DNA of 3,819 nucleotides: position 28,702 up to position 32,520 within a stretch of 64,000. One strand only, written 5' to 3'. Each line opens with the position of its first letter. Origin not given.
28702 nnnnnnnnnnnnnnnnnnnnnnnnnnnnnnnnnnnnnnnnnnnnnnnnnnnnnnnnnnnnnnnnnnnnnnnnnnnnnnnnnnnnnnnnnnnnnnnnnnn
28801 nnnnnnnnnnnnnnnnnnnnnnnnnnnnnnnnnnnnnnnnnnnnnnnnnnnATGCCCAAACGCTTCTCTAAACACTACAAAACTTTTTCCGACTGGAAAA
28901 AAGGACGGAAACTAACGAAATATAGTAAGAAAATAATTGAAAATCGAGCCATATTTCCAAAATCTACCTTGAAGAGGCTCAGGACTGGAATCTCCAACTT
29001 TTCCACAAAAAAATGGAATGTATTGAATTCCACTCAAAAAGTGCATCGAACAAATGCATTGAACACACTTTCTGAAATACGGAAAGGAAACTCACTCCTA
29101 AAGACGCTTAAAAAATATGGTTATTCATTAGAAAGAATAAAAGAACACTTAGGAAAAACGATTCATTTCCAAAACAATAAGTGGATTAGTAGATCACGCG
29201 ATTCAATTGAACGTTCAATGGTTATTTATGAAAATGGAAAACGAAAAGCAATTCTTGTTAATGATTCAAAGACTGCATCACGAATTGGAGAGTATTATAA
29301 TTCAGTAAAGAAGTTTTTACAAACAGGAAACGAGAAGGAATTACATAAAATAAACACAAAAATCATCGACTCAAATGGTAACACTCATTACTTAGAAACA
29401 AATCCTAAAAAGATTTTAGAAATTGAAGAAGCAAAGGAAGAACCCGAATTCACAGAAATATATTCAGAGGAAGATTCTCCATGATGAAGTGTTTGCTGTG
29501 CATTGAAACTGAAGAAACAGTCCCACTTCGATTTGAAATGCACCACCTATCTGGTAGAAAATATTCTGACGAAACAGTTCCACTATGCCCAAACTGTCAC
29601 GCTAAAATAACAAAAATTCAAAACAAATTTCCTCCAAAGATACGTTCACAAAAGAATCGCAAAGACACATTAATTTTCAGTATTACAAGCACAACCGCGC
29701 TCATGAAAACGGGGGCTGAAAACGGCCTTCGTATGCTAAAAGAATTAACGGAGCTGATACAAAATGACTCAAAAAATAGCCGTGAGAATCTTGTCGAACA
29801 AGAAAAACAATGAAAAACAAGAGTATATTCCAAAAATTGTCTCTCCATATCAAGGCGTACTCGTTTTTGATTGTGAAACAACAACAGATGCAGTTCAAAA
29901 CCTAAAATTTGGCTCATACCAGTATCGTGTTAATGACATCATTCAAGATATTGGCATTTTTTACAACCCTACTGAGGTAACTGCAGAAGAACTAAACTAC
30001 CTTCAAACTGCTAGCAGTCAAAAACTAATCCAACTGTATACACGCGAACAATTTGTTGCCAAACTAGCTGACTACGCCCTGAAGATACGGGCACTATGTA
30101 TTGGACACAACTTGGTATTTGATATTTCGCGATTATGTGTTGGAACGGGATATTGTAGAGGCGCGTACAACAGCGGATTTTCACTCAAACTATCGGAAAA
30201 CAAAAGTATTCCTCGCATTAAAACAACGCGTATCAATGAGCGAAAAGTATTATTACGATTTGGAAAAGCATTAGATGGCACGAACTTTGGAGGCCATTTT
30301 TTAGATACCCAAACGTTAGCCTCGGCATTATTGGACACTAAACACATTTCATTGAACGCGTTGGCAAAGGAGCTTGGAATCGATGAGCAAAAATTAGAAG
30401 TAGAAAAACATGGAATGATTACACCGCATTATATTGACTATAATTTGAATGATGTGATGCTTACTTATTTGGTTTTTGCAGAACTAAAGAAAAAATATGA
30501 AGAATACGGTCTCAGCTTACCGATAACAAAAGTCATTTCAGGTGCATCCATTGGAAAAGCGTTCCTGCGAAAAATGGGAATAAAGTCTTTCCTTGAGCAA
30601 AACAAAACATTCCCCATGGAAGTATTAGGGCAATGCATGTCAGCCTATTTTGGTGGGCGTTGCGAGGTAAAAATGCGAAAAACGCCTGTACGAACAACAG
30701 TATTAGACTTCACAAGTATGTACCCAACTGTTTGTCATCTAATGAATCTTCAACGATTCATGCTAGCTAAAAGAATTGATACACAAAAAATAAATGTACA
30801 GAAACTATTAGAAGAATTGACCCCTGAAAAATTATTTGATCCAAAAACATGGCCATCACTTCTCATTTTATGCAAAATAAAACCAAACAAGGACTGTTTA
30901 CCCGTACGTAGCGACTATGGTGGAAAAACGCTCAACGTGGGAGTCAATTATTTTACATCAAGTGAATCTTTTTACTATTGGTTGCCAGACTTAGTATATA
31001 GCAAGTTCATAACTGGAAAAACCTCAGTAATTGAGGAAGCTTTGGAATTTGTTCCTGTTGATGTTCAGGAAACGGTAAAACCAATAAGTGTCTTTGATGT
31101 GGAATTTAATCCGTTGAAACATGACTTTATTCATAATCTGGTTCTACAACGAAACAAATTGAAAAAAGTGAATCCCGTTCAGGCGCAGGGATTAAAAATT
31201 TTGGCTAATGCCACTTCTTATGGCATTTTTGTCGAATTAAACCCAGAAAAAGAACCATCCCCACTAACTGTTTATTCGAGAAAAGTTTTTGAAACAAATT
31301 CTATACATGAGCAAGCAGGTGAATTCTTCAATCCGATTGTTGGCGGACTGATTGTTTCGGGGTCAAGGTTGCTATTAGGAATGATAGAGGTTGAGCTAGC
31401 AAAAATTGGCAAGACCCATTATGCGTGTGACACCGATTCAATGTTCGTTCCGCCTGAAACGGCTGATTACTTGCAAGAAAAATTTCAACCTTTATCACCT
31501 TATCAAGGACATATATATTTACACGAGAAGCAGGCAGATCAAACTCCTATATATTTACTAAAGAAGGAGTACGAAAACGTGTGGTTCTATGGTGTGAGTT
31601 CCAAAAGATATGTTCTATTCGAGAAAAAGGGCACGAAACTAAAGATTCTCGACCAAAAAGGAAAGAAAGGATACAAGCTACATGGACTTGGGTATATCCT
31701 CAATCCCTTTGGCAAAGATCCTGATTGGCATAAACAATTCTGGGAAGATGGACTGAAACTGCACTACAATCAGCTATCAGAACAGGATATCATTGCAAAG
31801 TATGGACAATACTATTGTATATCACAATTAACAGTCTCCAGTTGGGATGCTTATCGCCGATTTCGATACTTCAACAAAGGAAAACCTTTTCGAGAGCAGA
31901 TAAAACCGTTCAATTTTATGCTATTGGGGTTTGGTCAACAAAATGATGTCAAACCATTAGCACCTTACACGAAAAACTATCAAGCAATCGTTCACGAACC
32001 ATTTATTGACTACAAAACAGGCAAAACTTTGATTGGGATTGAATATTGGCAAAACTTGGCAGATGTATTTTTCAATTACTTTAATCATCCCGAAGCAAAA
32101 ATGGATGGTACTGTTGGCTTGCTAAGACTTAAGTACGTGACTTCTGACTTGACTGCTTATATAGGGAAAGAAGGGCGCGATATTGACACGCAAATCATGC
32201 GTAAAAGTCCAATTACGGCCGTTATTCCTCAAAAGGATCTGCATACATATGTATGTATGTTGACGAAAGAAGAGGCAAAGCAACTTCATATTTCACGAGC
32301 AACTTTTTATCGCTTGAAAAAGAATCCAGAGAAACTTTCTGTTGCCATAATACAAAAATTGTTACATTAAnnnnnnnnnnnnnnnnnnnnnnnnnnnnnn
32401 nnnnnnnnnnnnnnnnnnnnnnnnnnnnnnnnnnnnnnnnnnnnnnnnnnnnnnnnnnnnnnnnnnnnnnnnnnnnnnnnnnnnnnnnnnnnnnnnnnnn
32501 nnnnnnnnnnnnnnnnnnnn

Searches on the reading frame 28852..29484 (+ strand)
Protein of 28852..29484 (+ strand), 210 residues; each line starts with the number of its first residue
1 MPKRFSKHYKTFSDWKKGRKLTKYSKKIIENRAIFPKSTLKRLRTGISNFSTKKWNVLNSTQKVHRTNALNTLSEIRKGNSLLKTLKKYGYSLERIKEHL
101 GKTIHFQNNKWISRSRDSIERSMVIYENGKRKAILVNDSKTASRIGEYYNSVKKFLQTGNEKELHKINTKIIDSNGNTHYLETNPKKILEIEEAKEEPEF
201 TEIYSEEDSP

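Call 7: search_protein_families(library=pfam, proteins=[window:28852-29484:+], max_evalue=0.01)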
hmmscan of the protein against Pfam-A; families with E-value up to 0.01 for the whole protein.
window:28852-29484:+ (210 aa): 0 families

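Call 8: search_protein_families(library=ncbifam, proteins=[window:28852-29484:+], max_evalue=0.01)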
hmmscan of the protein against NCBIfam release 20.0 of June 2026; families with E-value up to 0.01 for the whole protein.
window:28852-29484:+ (210 aa): 0 families

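Call 58: search_solved_structures(query=A3, max_evalue=1)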
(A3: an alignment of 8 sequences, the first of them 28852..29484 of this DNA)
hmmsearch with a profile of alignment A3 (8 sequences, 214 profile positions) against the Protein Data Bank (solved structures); distinct sequences matched with E-value up to 1: 1.
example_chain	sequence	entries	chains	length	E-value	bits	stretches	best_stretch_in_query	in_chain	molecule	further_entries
1e0g_A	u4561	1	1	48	0.19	14.4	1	80-104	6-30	Membrane-bound lytic murein transglycosylase D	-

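Call 79: search_protein_families(library=padloc, proteins=[window:28852-29484:+], max_evalue=0.01)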
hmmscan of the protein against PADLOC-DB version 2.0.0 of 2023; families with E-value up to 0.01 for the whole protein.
window:28852-29484:+ (210 aa): 0 families

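Call 80: search_protein_families(library=phrogs, proteins=[window:28852-29484:+], max_evalue=0.01)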
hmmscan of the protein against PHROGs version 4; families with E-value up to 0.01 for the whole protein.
window:28852-29484:+ (210 aa): 1 family
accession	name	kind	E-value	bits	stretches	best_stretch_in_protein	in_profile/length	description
phrog_438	-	tail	0.009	16.2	1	44-125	397-475/478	baseplate wedge subunit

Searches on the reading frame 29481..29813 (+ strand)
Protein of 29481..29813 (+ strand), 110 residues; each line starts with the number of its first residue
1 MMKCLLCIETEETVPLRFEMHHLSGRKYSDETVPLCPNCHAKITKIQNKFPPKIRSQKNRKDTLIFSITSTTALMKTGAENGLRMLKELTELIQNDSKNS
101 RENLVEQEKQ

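Call 7: search_protein_families(library=pfam, proteins=[window:29481-29813:+], max_evalue=0.01)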
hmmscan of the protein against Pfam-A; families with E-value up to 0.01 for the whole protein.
window:29481-29813:+ (110 aa): 0 families

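Call 8: search_protein_families(library=ncbifam, proteins=[window:29481-29813:+], max_evalue=0.01)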
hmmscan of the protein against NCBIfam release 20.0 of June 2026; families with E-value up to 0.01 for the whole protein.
window:29481-29813:+ (110 aa): 1 family
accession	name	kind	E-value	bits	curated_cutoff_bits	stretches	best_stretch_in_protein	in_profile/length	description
NF041916.1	RING_SCO0854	equivalog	0.0044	15.2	600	1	3-76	114-187/842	MXAN_6230/SCO0854 family RING domain-containing protein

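Call 57: search_solved_structures(query=A2, max_evalue=1)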
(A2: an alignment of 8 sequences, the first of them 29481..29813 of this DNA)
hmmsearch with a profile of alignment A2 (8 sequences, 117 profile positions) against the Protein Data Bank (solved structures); distinct sequences matched with E-value up to 1: 7.
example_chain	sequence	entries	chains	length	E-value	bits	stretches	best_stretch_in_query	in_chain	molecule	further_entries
6ghc_A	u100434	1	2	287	0.018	18.2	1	19-68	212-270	5-methylcytosine-specific restriction enzyme A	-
2ecg_A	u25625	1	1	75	0.38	14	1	14-68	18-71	Baculoviral IAP repeat-containing protein 4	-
4ic3_A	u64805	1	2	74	0.43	13.8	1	14-68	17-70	E3 ubiquitin-protein ligase XIAP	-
8w5a_A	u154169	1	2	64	0.53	13.5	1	16-68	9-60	E3 ubiquitin-protein ligase XIAP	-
4ic2_A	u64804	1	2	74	0.54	13.5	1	14-68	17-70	E3 ubiquitin-protein ligase XIAP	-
8w59_A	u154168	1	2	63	0.54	13.5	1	16-68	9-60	E3 ubiquitin-protein ligase XIAP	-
5o6t_A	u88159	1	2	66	0.6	13.3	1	15-68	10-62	E3 ubiquitin-protein ligase XIAP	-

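Call 79: search_protein_families(library=padloc, proteins=[window:29481-29813:+], max_evalue=0.01)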
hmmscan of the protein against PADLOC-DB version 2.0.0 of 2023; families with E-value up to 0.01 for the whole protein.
window:29481-29813:+ (110 aa): 2 families
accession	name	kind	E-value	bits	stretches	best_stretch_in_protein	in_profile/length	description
PDLC00746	Effector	-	0.0004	17.5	1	34-77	87-131/389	Endonuclease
PDLC00740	Effector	-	0.0025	14.7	1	33-61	87-115/391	Endonuclease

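Call 80: search_protein_families(library=phrogs, proteins=[window:29481-29813:+], max_evalue=0.01)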
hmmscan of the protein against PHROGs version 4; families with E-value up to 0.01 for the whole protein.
window:29481-29813:+ (110 aa): 5 families
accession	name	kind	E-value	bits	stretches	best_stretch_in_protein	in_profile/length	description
phrog_1588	-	unknown function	0.00059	20.6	1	2-44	37-83/132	-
phrog_1271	-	DNA, RNA and nucleotide metabolism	0.00086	19.8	1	4-65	269-335/361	HNH endonuclease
phrog_3497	-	unknown function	0.00094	20.1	1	26-68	70-112/150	-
phrog_8048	-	DNA, RNA and nucleotide metabolism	0.0025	18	1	3-76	178-267/273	HNH endonuclease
phrog_14736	-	DNA, RNA and nucleotide metabolism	0.0091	16.7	1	4-84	35-120/202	HNH endonuclease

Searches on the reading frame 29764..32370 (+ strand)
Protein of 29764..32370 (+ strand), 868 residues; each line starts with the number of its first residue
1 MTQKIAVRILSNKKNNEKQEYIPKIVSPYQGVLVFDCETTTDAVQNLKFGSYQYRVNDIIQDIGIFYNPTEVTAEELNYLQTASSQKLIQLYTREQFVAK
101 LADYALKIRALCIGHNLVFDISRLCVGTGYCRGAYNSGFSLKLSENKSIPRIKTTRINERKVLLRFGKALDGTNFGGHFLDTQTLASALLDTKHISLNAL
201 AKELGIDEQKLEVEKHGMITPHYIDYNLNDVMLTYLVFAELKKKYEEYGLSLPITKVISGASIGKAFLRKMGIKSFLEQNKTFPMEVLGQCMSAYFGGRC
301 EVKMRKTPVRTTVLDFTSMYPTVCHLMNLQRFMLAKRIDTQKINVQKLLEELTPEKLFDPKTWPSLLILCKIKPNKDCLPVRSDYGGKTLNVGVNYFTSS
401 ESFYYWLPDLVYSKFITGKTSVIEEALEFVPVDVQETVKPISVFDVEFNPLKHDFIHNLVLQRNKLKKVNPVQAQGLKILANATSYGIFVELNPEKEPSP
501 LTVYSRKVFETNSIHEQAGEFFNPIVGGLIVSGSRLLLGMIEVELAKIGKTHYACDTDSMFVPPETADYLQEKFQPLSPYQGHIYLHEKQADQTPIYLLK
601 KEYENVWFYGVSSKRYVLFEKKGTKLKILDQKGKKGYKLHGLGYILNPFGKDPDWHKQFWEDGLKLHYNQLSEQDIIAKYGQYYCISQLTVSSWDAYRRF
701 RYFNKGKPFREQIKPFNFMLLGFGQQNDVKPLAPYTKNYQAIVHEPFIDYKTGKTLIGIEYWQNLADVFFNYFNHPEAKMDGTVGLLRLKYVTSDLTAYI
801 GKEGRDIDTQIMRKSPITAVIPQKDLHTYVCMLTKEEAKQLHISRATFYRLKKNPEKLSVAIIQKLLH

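Call 7: search_protein_families(library=pfam, proteins=[window:29764-32370:+], max_evalue=0.01)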
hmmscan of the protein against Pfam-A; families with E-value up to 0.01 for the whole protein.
window:29764-32370:+ (868 aa): 1 family
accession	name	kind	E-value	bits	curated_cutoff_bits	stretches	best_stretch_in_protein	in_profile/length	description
PF13443.12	HTH_26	-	0.00067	20.3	22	0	838-866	17-46/63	Cro/C1-type HTH DNA-binding domain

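Call 8: search_protein_families(library=ncbifam, proteins=[window:29764-32370:+], max_evalue=0.01)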
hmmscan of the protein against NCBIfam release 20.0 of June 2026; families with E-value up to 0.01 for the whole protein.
window:29764-32370:+ (868 aa): 1 family
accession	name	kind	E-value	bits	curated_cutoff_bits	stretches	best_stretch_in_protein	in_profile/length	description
NF004964.0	PRK06310.1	equivalog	0.0071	15.8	236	0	33-125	10-104/250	DNA polymerase III subunit epsilon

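Call 10: search_solved_structures(query=window:29764-32370:+, max_evalue=1)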
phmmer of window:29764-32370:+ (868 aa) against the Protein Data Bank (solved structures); distinct sequences matched with E-value up to 1: 3.
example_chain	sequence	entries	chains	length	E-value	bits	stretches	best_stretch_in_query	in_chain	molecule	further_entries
4crh_A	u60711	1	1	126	0.094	13.6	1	390-438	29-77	SH3KBP1-BINDING PROTEIN 1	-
9e78_0L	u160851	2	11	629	0.3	11.9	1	749-867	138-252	CFAP52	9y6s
6rps_N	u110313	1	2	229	0.93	10.3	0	640-711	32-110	Fab Heavy chain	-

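Call 56: search_solved_structures(query=A1, max_evalue=1)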
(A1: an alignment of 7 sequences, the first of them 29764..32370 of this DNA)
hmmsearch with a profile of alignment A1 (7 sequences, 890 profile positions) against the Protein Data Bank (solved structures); distinct sequences matched with E-value up to 1: 7.
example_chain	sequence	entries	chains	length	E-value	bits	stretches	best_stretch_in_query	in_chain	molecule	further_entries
5mdn_A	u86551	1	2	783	2e-06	29.2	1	464-508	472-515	DNA polymerase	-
4flt_A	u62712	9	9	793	4.3e-06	28.1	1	464-510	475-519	DNA polymerase 1 | Pyrococcus abyssi B family DNA polymerase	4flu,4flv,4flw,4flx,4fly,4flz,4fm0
4fm2_A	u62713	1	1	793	4.3e-06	28.1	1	464-510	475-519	DNA polymerase 1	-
5h12_A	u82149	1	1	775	4.3e-05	24.8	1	464-510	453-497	Deep Vent DNA Polymerase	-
1qht_A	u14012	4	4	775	0.0018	19.4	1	465-510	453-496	PROTEIN (DNA POLYMERASE) | DNA polymerase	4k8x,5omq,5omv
1qqc_A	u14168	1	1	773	0.002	19.2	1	465-514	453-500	DNA POLYMERASE II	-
1d5a_A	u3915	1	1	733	0.0021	19.2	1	465-514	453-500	PROTEIN (DNA POLYMERASE)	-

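Call 80: search_protein_families(library=phrogs, proteins=[window:29764-32370:+], max_evalue=0.01)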
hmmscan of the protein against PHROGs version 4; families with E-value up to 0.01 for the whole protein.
window:29764-32370:+ (868 aa): 2 families
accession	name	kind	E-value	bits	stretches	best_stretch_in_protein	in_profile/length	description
phrog_11768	-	DNA, RNA and nucleotide metabolism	5.1e-09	36.2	1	224-565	193-488/647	DNA polymerase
phrog_17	-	DNA, RNA and nucleotide metabolism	3.3e-05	23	1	159-248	741-831/1445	DNA polymerase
